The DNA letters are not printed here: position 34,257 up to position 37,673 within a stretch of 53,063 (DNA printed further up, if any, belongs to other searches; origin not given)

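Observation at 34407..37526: One ORF encodes two complete PilB/GspE secretion-ATPase modules in tandem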

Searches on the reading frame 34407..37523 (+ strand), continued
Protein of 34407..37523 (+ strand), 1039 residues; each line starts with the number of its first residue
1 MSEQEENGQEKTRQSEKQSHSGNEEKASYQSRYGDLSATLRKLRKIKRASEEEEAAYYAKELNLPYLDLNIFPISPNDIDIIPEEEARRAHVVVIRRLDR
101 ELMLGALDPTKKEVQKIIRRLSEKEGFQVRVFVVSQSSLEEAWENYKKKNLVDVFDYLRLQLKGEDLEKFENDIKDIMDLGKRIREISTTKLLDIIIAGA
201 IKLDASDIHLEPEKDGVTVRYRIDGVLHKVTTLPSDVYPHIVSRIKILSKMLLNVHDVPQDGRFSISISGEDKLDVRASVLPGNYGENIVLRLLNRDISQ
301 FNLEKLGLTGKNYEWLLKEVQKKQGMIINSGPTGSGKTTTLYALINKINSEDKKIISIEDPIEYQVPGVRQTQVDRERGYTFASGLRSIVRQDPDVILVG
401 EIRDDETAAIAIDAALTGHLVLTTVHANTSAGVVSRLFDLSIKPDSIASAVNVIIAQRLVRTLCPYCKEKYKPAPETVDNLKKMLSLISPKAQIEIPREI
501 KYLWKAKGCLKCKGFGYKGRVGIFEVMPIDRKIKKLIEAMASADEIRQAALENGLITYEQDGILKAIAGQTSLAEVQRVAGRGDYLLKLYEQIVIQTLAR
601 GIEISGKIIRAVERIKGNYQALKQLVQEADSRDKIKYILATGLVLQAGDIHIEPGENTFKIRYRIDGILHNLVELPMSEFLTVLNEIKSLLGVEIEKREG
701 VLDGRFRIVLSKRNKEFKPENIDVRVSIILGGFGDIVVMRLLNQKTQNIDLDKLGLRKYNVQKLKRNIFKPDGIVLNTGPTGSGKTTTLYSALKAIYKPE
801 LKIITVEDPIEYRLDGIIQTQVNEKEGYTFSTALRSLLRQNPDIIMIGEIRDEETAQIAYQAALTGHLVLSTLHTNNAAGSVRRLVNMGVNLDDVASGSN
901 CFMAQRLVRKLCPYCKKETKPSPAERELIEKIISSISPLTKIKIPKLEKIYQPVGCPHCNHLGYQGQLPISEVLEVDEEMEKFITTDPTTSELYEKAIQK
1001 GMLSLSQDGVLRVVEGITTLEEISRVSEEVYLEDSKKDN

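Call 8: find_homologous_proteins(query=window:34407-37523:+, max_evalue=1e-10)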
Query window:34407-37523:+ (1039 aa): 8000 proteins with E <= 1e-10 among 8000 candidates; the best 120 are listed.
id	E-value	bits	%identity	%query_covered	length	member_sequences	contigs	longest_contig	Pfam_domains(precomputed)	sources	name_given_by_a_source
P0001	0.0e+0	2188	95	100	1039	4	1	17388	PF13173.13,PF05157.21,PF00437.27,PF13604.13,PF12775.14,PF13555.13,PF13401.13,PF25199.2,PF04851.22,PF20720.4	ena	-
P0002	0.0e+0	1596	68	98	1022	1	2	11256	PF13173.13,PF05157.21,PF00437.27,PF00005.34,PF12775.14,PF00004.36,PF13401.13,PF25199.2,PF04851.22,PF20720.4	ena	-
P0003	0.0e+0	1586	69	99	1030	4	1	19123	PF13173.13,PF05157.21,PF00437.27,PF12775.14,PF00004.36,PF13401.13,PF03215.22,PF25199.2,PF04851.22,PF20720.4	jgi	jgi:type IV pilus assembly protein PilB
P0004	0.0e+0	1584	69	98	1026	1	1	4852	PF13173.13,PF02492.26,PF00437.27,PF12775.14,PF00004.36,PF13401.13,PF25199.2,PF04851.22,PF20720.4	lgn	-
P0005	0.0e+0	1576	69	97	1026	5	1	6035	PF13173.13,PF00437.27,PF12775.14,PF13401.13,PF25199.2,PF04851.22,PF20720.4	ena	-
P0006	0.0e+0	1574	69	96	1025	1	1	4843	PF13173.13,PF02492.26,PF00437.27,PF12775.14,PF00004.36,PF13401.13,PF25199.2,PF04851.22,PF20720.4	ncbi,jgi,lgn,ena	-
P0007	0.0e+0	1573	69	96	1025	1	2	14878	PF13173.13,PF02492.26,PF00437.27,PF12775.14,PF00004.36,PF13401.13,PF25199.2,PF04851.22,PF20720.4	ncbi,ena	-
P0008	0.0e+0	1565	68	99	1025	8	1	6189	PF13173.13,PF00437.27,PF12775.14,PF13401.13,PF25199.2,PF04851.22,PF20720.4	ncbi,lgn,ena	-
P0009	0.0e+0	1565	67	98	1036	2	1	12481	PF13173.13,PF02492.26,PF00437.27,PF12775.14,PF13401.13,PF25199.2,PF04851.22,PF20720.4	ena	-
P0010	0.0e+0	1561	69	96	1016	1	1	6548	PF13173.13,PF02492.26,PF00437.27,PF12775.14,PF13401.13,PF25199.2,PF04851.22,PF20720.4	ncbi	-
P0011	0.0e+0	1553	67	97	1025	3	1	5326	PF13173.13,PF00437.27,PF12775.14,PF13401.13,PF25199.2,PF04851.22,PF20720.4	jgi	-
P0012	0.0e+0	1552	67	98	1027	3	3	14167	PF13173.13,PF02492.26,PF00437.27,PF13604.13,PF13401.13,PF01637.25,PF25199.2,PF04851.22,PF20720.4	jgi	jgi:type IV pilus assembly protein PilB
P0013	0.0e+0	1549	68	97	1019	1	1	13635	PF05157.21,PF00437.27,PF12775.14,PF00004.36,PF13401.13,PF25199.2,PF04851.22,PF20720.4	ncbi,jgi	-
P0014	0.0e+0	1546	67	99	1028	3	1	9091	PF13173.13,PF02492.26,PF00437.27,PF00005.34,PF12775.14,PF00004.36,PF13401.13,PF25199.2,PF04851.22,PF20720.4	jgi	-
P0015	0.0e+0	1542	66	98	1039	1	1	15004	PF13173.13,PF00437.27,PF12775.14,PF00004.36,PF13401.13,PF25199.2,PF04851.22,PF20720.4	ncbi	-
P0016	0.0e+0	1524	66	98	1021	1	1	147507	PF13173.13,PF00437.27,PF00005.34,PF12775.14,PF13555.13,PF00004.36,PF13401.13,PF25199.2,PF04851.22,PF20720.4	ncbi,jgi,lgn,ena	-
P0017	0.0e+0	1519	48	95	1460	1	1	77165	PF13173.13,PF00270.36,PF16796.12,PF13662.13,PF13604.13,PF00485.25,PF13671.13,PF00004.36,PF13401.13,PF13238.13,PF07728.21,PF04851.22,PF13191.13,PF03205.21,PF02492.26,PF01580.25,PF25199.2,PF03266.22,PF00437.27,PF13245.13,PF13555.13,PF14532.13,PF01637.25,PF03215.22,PF05157.21,PF01935.24,PF00005.34,PF12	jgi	-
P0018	0.0e+0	1486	64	99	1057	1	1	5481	PF05157.21,PF06414.19,PF00437.27,PF12775.14,PF13401.13,PF25199.2,PF04851.22,PF20720.4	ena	-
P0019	0.0e+0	1413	63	95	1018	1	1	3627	PF13173.13,PF05157.21,PF02492.26,PF16796.12,PF00437.27,PF13604.13,PF12775.14,PF13401.13,PF25199.2,PF04851.22,PF20720.4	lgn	-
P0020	0.0e+0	1408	60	98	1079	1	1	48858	PF13173.13,PF05157.21,PF00437.27,PF13555.13,PF13401.13,PF25199.2,PF20720.4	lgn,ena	-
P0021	0.0e+0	1393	62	95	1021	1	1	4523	PF13173.13,PF05157.21,PF00437.27,PF13604.13,PF13401.13,PF25199.2,PF04851.22,PF20720.4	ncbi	-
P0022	0.0e+0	1391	61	97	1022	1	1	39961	PF13173.13,PF00437.27,PF00004.36,PF13401.13,PF03215.22,PF04851.22,PF05157.21,PF02492.26,PF00005.34,PF12775.14,PF25199.2,PF20720.4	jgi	-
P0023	0.0e+0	1385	62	94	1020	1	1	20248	PF13173.13,PF05157.21,PF00437.27,PF25199.2,PF04851.22,PF20720.4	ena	-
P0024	0.0e+0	1381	61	96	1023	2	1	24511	PF05157.21,PF00437.27,PF00005.34,PF00004.36,PF13401.13,PF25199.2,PF20720.4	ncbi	-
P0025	0.0e+0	1380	61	95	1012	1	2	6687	PF13173.13,PF05157.21,PF13086.13,PF00437.27,PF00005.34,PF12775.14,PF13401.13,PF25199.2,PF04851.22,PF20720.4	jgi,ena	-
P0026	0.0e+0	1378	61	95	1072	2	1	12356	PF13173.13,PF05157.21,PF00437.27,PF13401.13,PF25199.2,PF04851.22,PF20720.4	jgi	-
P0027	0.0e+0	1376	61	97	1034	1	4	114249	PF05157.21,PF00437.27,PF13401.13,PF25199.2,PF04851.22,PF20720.4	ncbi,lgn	-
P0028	0.0e+0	1376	61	95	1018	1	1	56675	PF13173.13,PF00437.27,PF01935.24,PF00004.36,PF13401.13,PF25199.2,PF04851.22,PF20720.4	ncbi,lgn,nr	ncbi:MAG: GspE/PulE family protein [Patescibacteria group bacterium]|nr:GspE/PulE family protein [Pa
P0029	0.0e+0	1370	59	98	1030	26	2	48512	PF05157.21,PF00437.27,PF25199.2,PF20720.4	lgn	-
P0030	0.0e+0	1370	60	97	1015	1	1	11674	PF05157.21,PF00437.27,PF00005.34,PF12775.14,PF13555.13,PF13401.13,PF25199.2,PF04851.22,PF20720.4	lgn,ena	-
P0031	0.0e+0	1366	60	97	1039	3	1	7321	PF13173.13,PF05157.21,PF02492.26,PF00270.36,PF00437.27,PF00004.36,PF13401.13,PF01637.25,PF25199.2,PF04851.22,PF20720.4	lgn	-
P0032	0.0e+0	1362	60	95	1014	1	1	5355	PF05157.21,PF00437.27,PF12775.14,PF13555.13,PF13401.13,PF25199.2,PF04851.22,PF20720.4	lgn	-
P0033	0.0e+0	1356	60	95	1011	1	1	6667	PF05157.21,PF00437.27,PF13401.13,PF25199.2,PF04851.22,PF20720.4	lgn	-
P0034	0.0e+0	1349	60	94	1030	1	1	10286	PF05157.21,PF00437.27,PF13555.13,PF13401.13,PF25199.2,PF04851.22,PF20720.4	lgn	-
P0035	0.0e+0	1348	70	80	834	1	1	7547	PF13173.13,PF00437.27,PF12775.14,PF00004.36,PF13401.13,PF25199.2,PF04851.22,PF20720.4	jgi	-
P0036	0.0e+0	1344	60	94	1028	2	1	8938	PF05157.21,PF00437.27,PF13401.13,PF25199.2,PF20720.4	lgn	-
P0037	0.0e+0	1340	60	94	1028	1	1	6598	PF05157.21,PF00437.27,PF13401.13,PF25199.2,PF20720.4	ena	-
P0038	0.0e+0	1324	58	96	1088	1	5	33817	PF05157.21,PF00437.27,PF12775.14,PF00004.36,PF13401.13,PF25199.2,PF04851.22,PF20720.4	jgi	jgi:type II secretory ATPase GspE/PulE/Tfp pilus assembly ATPase PilB-like protein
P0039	0.0e+0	1323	60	95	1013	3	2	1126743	PF05157.21,PF07724.21,PF00437.27,PF00005.34,PF12775.14,PF13555.13,PF13401.13,PF25199.2,PF04851.22,PF20720.4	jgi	jgi:type IV pilus assembly protein PilB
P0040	0.0e+0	1323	59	95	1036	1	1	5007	PF05157.21,PF00437.27,PF25199.2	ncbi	-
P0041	0.0e+0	1320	57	96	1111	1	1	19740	PF05157.21,PF00437.27,PF00004.36,PF13401.13,PF25199.2,PF04851.22,PF20720.4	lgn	-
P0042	0.0e+0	1317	56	98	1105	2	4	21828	PF05157.21,PF00437.27,PF12775.14,PF00004.36,PF13401.13,PF25199.2,PF04851.22,PF20720.4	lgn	-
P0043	0.0e+0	1313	57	97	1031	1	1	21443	PF13173.13,PF05157.21,PF00437.27,PF13604.13,PF00005.34,PF13245.13,PF13555.13,PF13401.13,PF25199.2,PF04851.22,PF20720.4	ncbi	-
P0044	0.0e+0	1311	57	97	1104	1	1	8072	PF05157.21,PF00437.27,PF12775.14,PF00004.36,PF13401.13,PF25199.2,PF04851.22,PF20720.4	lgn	-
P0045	0.0e+0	1311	56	99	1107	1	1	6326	PF13173.13,PF05157.21,PF00437.27,PF24883.3,PF00005.34,PF12775.14,PF00004.36,PF13401.13,PF25199.2,PF04851.22,PF20720.4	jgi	jgi:type II secretory ATPase GspE/PulE/Tfp pilus assembly ATPase PilB-like protein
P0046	0.0e+0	1308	58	95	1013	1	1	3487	PF05157.21,PF00437.27,PF00005.34,PF12775.14,PF13401.13,PF25199.2,PF04851.22,PF20720.4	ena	-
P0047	0.0e+0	1308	57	95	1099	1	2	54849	PF13173.13,PF05157.21,PF00437.27,PF24883.3,PF00005.34,PF12775.14,PF00004.36,PF13401.13,PF25199.2,PF04851.22,PF20720.4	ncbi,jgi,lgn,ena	-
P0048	0.0e+0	1307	56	99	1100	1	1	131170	PF02492.26,PF00437.27,PF12775.14,PF13401.13,PF25199.2,PF04851.22,PF20720.4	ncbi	-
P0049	0.0e+0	1306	57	97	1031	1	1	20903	PF13173.13,PF00437.27,PF13604.13,PF13245.13,PF13555.13,PF00004.36,PF13401.13,PF04851.22,PF05157.21,PF07724.21,PF00005.34,PF25199.2,PF20720.4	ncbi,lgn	-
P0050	0.0e+0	1306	56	96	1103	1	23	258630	PF05157.21,PF02492.26,PF00437.27,PF12775.14,PF13401.13,PF25199.2,PF04851.22,PF20720.4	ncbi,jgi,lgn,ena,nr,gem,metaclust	ncbi:type II/IV secretion system protein [bacterium]|jgi:type II secretory ATPase GspE/PulE/Tfp pilu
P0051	0.0e+0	1304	56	99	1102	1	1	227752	PF05157.21,PF02492.26,PF00437.27,PF12775.14,PF13401.13,PF25199.2,PF04851.22,PF20720.4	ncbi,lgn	-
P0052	0.0e+0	1303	57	96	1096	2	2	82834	PF05157.21,PF00437.27,PF12775.14,PF00004.36,PF13401.13,PF25199.2,PF04851.22,PF20720.4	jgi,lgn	-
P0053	0.0e+0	1295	57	97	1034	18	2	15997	PF13173.13,PF05157.21,PF02492.26,PF00437.27,PF12775.14,PF13401.13,PF25199.2,PF04851.22,PF20720.4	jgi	jgi:type II secretory ATPase GspE/PulE/Tfp pilus assembly ATPase PilB-like protein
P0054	0.0e+0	1293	58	93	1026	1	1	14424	PF13173.13,PF00437.27,PF13604.13,PF13245.13,PF13555.13,PF00004.36,PF13401.13,PF04851.22,PF05157.21,PF07724.21,PF00005.34,PF25199.2,PF20720.4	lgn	-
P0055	0.0e+0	1277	56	97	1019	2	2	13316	PF13173.13,PF05157.21,PF07724.21,PF00437.27,PF13401.13,PF25199.2,PF04851.22,PF20720.4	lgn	-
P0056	0.0e+0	1258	56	93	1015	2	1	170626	PF13173.13,PF05157.21,PF02492.26,PF00437.27,PF00005.34,PF12775.14,PF13401.13,PF25199.2,PF04851.22,PF20720.4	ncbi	-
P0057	0.0e+0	1253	56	95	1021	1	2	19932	PF13173.13,PF13086.13,PF00437.27,PF13604.13,PF13245.13,PF13555.13,PF13401.13,PF01637.25,PF04851.22,PF05157.21,PF02492.26,PF24883.3,PF00005.34,PF12775.14,PF00910.29,PF25199.2,PF20720.4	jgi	-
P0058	0.0e+0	1239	56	95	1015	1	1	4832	PF13173.13,PF05157.21,PF02492.26,PF00437.27,PF00005.34,PF13245.13,PF00004.36,PF13401.13,PF25199.2,PF04851.22,PF20720.4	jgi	-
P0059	0.0e+0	1239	56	95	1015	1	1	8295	PF13173.13,PF00437.27,PF00485.25,PF13245.13,PF00004.36,PF13401.13,PF04851.22,PF05157.21,PF02492.26,PF00005.34,PF25199.2,PF20720.4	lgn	-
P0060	0.0e+0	1239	55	95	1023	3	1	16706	PF13173.13,PF05157.21,PF02492.26,PF00437.27,PF00005.34,PF12775.14,PF13401.13,PF25199.2,PF04851.22,PF20720.4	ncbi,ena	-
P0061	0.0e+0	1236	54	98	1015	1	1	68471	PF13173.13,PF05157.21,PF02492.26,PF00437.27,PF12775.14,PF13245.13,PF00004.36,PF13401.13,PF25199.2,PF04851.22,PF20720.4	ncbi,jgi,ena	-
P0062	0.0e+0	1236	55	95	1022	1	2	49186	PF13173.13,PF13086.13,PF00437.27,PF00004.36,PF13401.13,PF04851.22,PF13191.13,PF02492.26,PF07724.21,PF12775.14,PF25199.2,PF20720.4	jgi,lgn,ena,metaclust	metaclust:\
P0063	0.0e+0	1236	56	95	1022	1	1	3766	PF13173.13,PF00437.27,PF00005.34,PF12775.14,PF00004.36,PF13401.13,PF25199.2,PF04851.22,PF20720.4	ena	-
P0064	0.0e+0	1236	56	94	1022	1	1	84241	PF13173.13,PF13086.13,PF00437.27,PF00004.36,PF13401.13,PF01637.25,PF04851.22,PF02492.26,PF24883.3,PF00005.34,PF12775.14,PF25199.2,PF20720.4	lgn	-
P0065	0.0e+0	1232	55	95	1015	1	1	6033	PF13173.13,PF05157.21,PF02492.26,PF00437.27,PF00004.36,PF13401.13,PF25199.2,PF04851.22,PF20720.4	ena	-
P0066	0.0e+0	1231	56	96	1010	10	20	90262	PF05157.21,PF00437.27,PF13401.13,PF25199.2,PF04851.22,PF20720.4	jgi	jgi:type IV pilus assembly protein PilB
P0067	0.0e+0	1229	55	94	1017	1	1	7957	PF13173.13,PF02492.26,PF00437.27,PF00005.34,PF12775.14,PF00004.36,PF13401.13,PF25199.2,PF04851.22,PF20720.4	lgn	-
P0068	0.0e+0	1219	55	95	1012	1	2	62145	PF05157.21,PF02492.26,PF00437.27,PF13401.13,PF25199.2,PF04851.22,PF20720.4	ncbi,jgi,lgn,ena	-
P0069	0.0e+0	1216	55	95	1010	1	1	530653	PF05157.21,PF13086.13,PF00437.27,PF13401.13,PF25199.2,PF04851.22,PF20720.4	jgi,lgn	-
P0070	0.0e+0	1211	56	95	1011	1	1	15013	PF13173.13,PF05157.21,PF00437.27,PF00004.36,PF13401.13,PF25199.2,PF04851.22,PF20720.4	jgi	-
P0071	0.0e+0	1209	56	95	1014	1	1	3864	PF13173.13,PF05157.21,PF00437.27,PF13604.13,PF12775.14,PF13555.13,PF00004.36,PF13401.13,PF25199.2,PF04851.22,PF20720.4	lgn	-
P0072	0.0e+0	1208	55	95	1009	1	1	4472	PF13173.13,PF05157.21,PF00437.27,PF13604.13,PF13555.13,PF13401.13,PF25199.2,PF20720.4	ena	-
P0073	0.0e+0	1208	56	95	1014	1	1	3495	PF13173.13,PF05157.21,PF00437.27,PF13604.13,PF12775.14,PF13555.13,PF00004.36,PF13401.13,PF25199.2,PF04851.22,PF20720.4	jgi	-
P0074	0.0e+0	1207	55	95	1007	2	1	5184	PF13173.13,PF05157.21,PF00437.27,PF00005.34,PF12775.14,PF13555.13,PF13401.13,PF03215.22,PF25199.2,PF04851.22,PF20720.4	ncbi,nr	ncbi:MAG: GspE/PulE family protein [bacterium]|nr:GspE/PulE family protein [bacterium]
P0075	0.0e+0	1206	55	95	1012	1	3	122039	PF05157.21,PF13086.13,PF00437.27,PF13401.13,PF25199.2,PF04851.22,PF20720.4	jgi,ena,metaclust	metaclust:\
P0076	0.0e+0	1206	54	95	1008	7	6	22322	PF05157.21,PF13086.13,PF16796.12,PF00437.27,PF13401.13,PF25199.2,PF04851.22,PF20720.4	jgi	jgi:type II secretory ATPase GspE/PulE/Tfp pilus assembly ATPase PilB-like protein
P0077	0.0e+0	1205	55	95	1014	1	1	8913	PF13173.13,PF05157.21,PF00437.27,PF13604.13,PF12775.14,PF13555.13,PF00004.36,PF13401.13,PF25199.2,PF04851.22,PF20720.4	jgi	-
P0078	0.0e+0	1204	55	95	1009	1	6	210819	PF13173.13,PF02492.26,PF00437.27,PF00005.34,PF12775.14,PF13401.13,PF01637.25,PF25199.2,PF04851.22,PF20720.4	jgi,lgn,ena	-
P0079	0.0e+0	1204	55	95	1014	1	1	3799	PF13173.13,PF05157.21,PF00437.27,PF13604.13,PF12775.14,PF13555.13,PF00004.36,PF13401.13,PF25199.2,PF04851.22,PF20720.4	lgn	-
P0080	0.0e+0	1203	56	95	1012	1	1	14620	PF13173.13,PF05157.21,PF00437.27,PF13401.13,PF25199.2,PF04851.22,PF20720.4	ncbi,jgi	-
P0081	0.0e+0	1203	56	95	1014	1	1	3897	PF13173.13,PF05157.21,PF00437.27,PF13604.13,PF12775.14,PF13555.13,PF00004.36,PF13401.13,PF25199.2,PF04851.22,PF20720.4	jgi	-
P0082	0.0e+0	1203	55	97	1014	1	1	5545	PF13173.13,PF05157.21,PF00437.27,PF12775.14,PF13555.13,PF13401.13,PF25199.2,PF04851.22,PF20720.4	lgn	-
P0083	0.0e+0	1202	55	97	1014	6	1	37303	PF13173.13,PF00437.27,PF13604.13,PF13555.13,PF00004.36,PF13401.13,PF01637.25,PF04851.22,PF05157.21,PF00005.34,PF12775.14,PF25199.2,PF20720.4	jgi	jgi:type II secretory ATPase GspE/PulE/Tfp pilus assembly ATPase PilB-like protein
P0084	0.0e+0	1202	55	93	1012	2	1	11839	PF13173.13,PF05157.21,PF00437.27,PF00004.36,PF13401.13,PF25199.2,PF04851.22,PF20720.4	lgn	-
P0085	0.0e+0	1201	54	95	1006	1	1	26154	PF13173.13,PF00437.27,PF13604.13,PF13555.13,PF00004.36,PF13401.13,PF04851.22,PF05157.21,PF02492.26,PF00005.34,PF12775.14,PF25199.2,PF20720.4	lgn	-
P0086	0.0e+0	1200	54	95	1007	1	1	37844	PF13173.13,PF00437.27,PF13604.13,PF13555.13,PF13401.13,PF01637.25,PF04851.22,PF05157.21,PF00005.34,PF12775.14,PF25199.2,PF20720.4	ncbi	ncbi:MAG: GspE/PulE family protein [Patescibacteria group bacterium]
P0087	0.0e+0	1199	55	95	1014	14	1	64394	PF13173.13,PF05157.21,PF00437.27,PF13604.13,PF12775.14,PF13555.13,PF00004.36,PF13401.13,PF25199.2,PF04851.22,PF20720.4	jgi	jgi:type II secretory ATPase GspE/PulE/Tfp pilus assembly ATPase PilB-like protein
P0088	0.0e+0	1198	55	95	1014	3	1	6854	PF13173.13,PF05157.21,PF00437.27,PF13604.13,PF12775.14,PF13555.13,PF00004.36,PF13401.13,PF25199.2,PF04851.22,PF20720.4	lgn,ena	-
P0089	0.0e+0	1198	54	97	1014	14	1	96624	PF13173.13,PF05157.21,PF00437.27,PF13604.13,PF12775.14,PF13555.13,PF00004.36,PF13401.13,PF25199.2,PF04851.22,PF20720.4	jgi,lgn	jgi:type II secretory ATPase GspE/PulE/Tfp pilus assembly ATPase PilB-like protein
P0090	0.0e+0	1198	56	95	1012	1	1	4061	PF13173.13,PF05157.21,PF00437.27,PF13604.13,PF12775.14,PF13555.13,PF00004.36,PF13401.13,PF25199.2,PF04851.22,PF20720.4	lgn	-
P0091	0.0e+0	1197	54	95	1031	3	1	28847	PF13173.13,PF13086.13,PF00437.27,PF13604.13,PF13555.13,PF00004.36,PF13401.13,PF01637.25,PF04851.22,PF13191.13,PF03205.21,PF05157.21,PF00005.34,PF12775.14,PF25199.2,PF20720.4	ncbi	-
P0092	0.0e+0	1197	54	97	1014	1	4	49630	PF13173.13,PF05157.21,PF00437.27,PF13604.13,PF12775.14,PF13555.13,PF13401.13,PF25199.2,PF04851.22,PF20720.4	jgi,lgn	-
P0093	0.0e+0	1196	55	96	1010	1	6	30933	PF13173.13,PF05157.21,PF13086.13,PF00437.27,PF13401.13,PF25199.2,PF04851.22,PF20720.4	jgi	jgi:type IV pilus assembly protein PilB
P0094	0.0e+0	1195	55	95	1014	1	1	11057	PF13173.13,PF13086.13,PF00437.27,PF13604.13,PF13555.13,PF00004.36,PF13401.13,PF04851.22,PF03205.21,PF05157.21,PF02492.26,PF00005.34,PF12775.14,PF25199.2,PF20720.4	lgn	-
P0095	0.0e+0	1193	55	96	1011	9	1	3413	PF05157.21,PF00437.27,PF00005.34,PF13401.13,PF25199.2,PF04851.22,PF20720.4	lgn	-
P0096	0.0e+0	1192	54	98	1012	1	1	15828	PF13173.13,PF00437.27,PF13604.13,PF13555.13,PF13401.13,PF01637.25,PF04851.22,PF03205.21,PF05157.21,PF12775.14,PF25199.2,PF20720.4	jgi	jgi:type IV pilus assembly protein PilB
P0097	0.0e+0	1191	55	95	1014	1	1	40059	PF13173.13,PF05157.21,PF00437.27,PF13604.13,PF12775.14,PF13555.13,PF00004.36,PF13401.13,PF25199.2,PF04851.22,PF20720.4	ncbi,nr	ncbi:MAG TPA: GspE/PulE family protein [Candidatus Bathyarchaeia archaeon]|nr:GspE/PulE family prote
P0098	0.0e+0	1191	54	97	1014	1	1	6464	PF13173.13,PF00437.27,PF13604.13,PF13555.13,PF13401.13,PF01637.25,PF04851.22,PF05157.21,PF00005.34,PF12775.14,PF25199.2,PF20720.4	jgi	-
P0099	0.0e+0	1190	54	95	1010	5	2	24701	PF13173.13,PF00437.27,PF00004.36,PF13401.13,PF04851.22,PF14327.12,PF13191.13,PF05157.21,PF02492.26,PF00005.34,PF12775.14,PF25199.2,PF20720.4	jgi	jgi:type IV pilus assembly protein PilB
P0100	0.0e+0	1190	56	95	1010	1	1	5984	PF13173.13,PF16796.12,PF00437.27,PF13604.13,PF13245.13,PF13555.13,PF13401.13,PF01637.25,PF04851.22,PF13191.13,PF05157.21,PF00005.34,PF12775.14,PF25199.2,PF20720.4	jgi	jgi:type II secretory ATPase GspE/PulE/Tfp pilus assembly ATPase PilB-like protein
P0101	0.0e+0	1190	55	95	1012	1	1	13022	PF13173.13,PF00437.27,PF13604.13,PF13555.13,PF00004.36,PF13401.13,PF01637.25,PF04851.22,PF05157.21,PF12775.14,PF25199.2,PF20720.4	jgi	jgi:type II secretory ATPase GspE/PulE/Tfp pilus assembly ATPase PilB-like protein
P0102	0.0e+0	1190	55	95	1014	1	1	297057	PF13173.13,PF05157.21,PF00437.27,PF13604.13,PF00005.34,PF13555.13,PF00004.36,PF13401.13,PF25199.2,PF04851.22,PF20720.4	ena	-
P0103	0.0e+0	1189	56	95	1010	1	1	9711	PF13173.13,PF00437.27,PF13662.13,PF13604.13,PF13245.13,PF13555.13,PF13401.13,PF01637.25,PF04851.22,PF13191.13,PF05157.21,PF00005.34,PF12775.14,PF25199.2,PF20720.4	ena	-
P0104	0.0e+0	1187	55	95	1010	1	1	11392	PF13173.13,PF13086.13,PF00437.27,PF13604.13,PF13245.13,PF13555.13,PF00004.36,PF13401.13,PF01637.25,PF04851.22,PF03205.21,PF05157.21,PF00005.34,PF12775.14,PF25199.2,PF20720.4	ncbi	-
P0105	0.0e+0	1186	56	95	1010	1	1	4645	PF13173.13,PF16796.12,PF00437.27,PF13604.13,PF13245.13,PF13555.13,PF13401.13,PF04851.22,PF13191.13,PF05157.21,PF00005.34,PF12775.14,PF25199.2,PF20720.4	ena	-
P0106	0.0e+0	1185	55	95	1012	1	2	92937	PF13173.13,PF13086.13,PF00437.27,PF13604.13,PF13555.13,PF00004.36,PF13401.13,PF01637.25,PF04851.22,PF05157.21,PF12775.14,PF25199.2,PF20720.4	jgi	-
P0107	0.0e+0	1185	54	95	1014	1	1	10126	PF13173.13,PF00437.27,PF13604.13,PF13555.13,PF00004.36,PF13401.13,PF01637.25,PF04851.22,PF05157.21,PF00005.34,PF12775.14,PF25199.2,PF20720.4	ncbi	-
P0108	0.0e+0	1184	54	92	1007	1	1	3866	PF13173.13,PF00437.27,PF12775.14,PF13555.13,PF13401.13,PF01637.25,PF25199.2,PF04851.22,PF20720.4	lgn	-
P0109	0.0e+0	1184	55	95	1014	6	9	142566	PF13173.13,PF00437.27,PF13604.13,PF13555.13,PF00004.36,PF13401.13,PF01637.25,PF04851.22,PF05157.21,PF00005.34,PF12775.14,PF25199.2,PF20720.4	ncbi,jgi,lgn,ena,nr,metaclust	ncbi:MAG: hypothetical protein A2359_00025 [Candidatus Moranbacteria bacterium RIFOXYB1_FULL_43_19]|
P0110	0.0e+0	1184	54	98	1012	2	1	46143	PF13173.13,PF00437.27,PF13604.13,PF13555.13,PF00004.36,PF13401.13,PF01637.25,PF04851.22,PF03205.21,PF05157.21,PF12775.14,PF25199.2,PF20720.4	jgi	jgi:type II secretory ATPase GspE/PulE/Tfp pilus assembly ATPase PilB-like protein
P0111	0.0e+0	1183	54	95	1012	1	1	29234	PF13173.13,PF00437.27,PF13604.13,PF13555.13,PF00004.36,PF13401.13,PF01637.25,PF04851.22,PF05157.21,PF00005.34,PF12775.14,PF25199.2,PF20720.4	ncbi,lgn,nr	ncbi:MAG: GspE/PulE family protein [Candidatus Moranbacteria bacterium]|nr:GspE/PulE family protein 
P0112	0.0e+0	1183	54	95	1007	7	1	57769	PF13173.13,PF05157.21,PF00437.27,PF13604.13,PF12775.14,PF13555.13,PF13401.13,PF25199.2,PF04851.22,PF20720.4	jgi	jgi:type IV pilus assembly protein PilB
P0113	0.0e+0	1180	54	95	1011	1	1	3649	PF13173.13,PF00437.27,PF13604.13,PF13555.13,PF00004.36,PF13401.13,PF01637.25,PF04851.22,PF05157.21,PF02492.26,PF00005.34,PF12775.14,PF25199.2,PF20720.4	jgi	jgi:type II secretory ATPase GspE/PulE/Tfp pilus assembly ATPase PilB-like protein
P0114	0.0e+0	1179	53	97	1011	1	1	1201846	PF13173.13,PF05157.21,PF00437.27,PF00005.34,PF12775.14,PF13555.13,PF00004.36,PF13401.13,PF25199.2,PF04851.22,PF20720.4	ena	-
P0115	0.0e+0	1178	54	93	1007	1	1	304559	PF13173.13,PF00437.27,PF13604.13,PF00005.34,PF12775.14,PF13555.13,PF13401.13,PF03215.22,PF25199.2,PF04851.22,PF20720.4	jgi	jgi:type IV pilus assembly protein PilB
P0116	0.0e+0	1178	54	96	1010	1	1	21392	PF13173.13,PF05157.21,PF13086.13,PF02492.26,PF00437.27,PF12775.14,PF13401.13,PF25199.2,PF04851.22,PF20720.4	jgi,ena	-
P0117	0.0e+0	1178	54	95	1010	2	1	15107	PF13173.13,PF05157.21,PF00437.27,PF13604.13,PF00005.34,PF13555.13,PF00004.36,PF13401.13,PF25199.2,PF04851.22,PF20720.4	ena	-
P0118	0.0e+0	1176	53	94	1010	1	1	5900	PF13173.13,PF05157.21,PF00437.27,PF12775.14,PF13555.13,PF13401.13,PF25199.2,PF04851.22,PF20720.4,PF13191.13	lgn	-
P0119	0.0e+0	1176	54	95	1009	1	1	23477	PF05157.21,PF13086.13,PF02492.26,PF00437.27,PF13401.13,PF25199.2,PF20720.4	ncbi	-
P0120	0.0e+0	1176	54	95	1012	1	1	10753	PF13173.13,PF00437.27,PF13604.13,PF13555.13,PF00004.36,PF13401.13,PF01637.25,PF03215.22,PF04851.22,PF05157.21,PF02492.26,PF00005.34,PF12775.14,PF25199.2,PF20720.4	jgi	jgi:type II secretory ATPase GspE/PulE/Tfp pilus assembly ATPase PilB-like protein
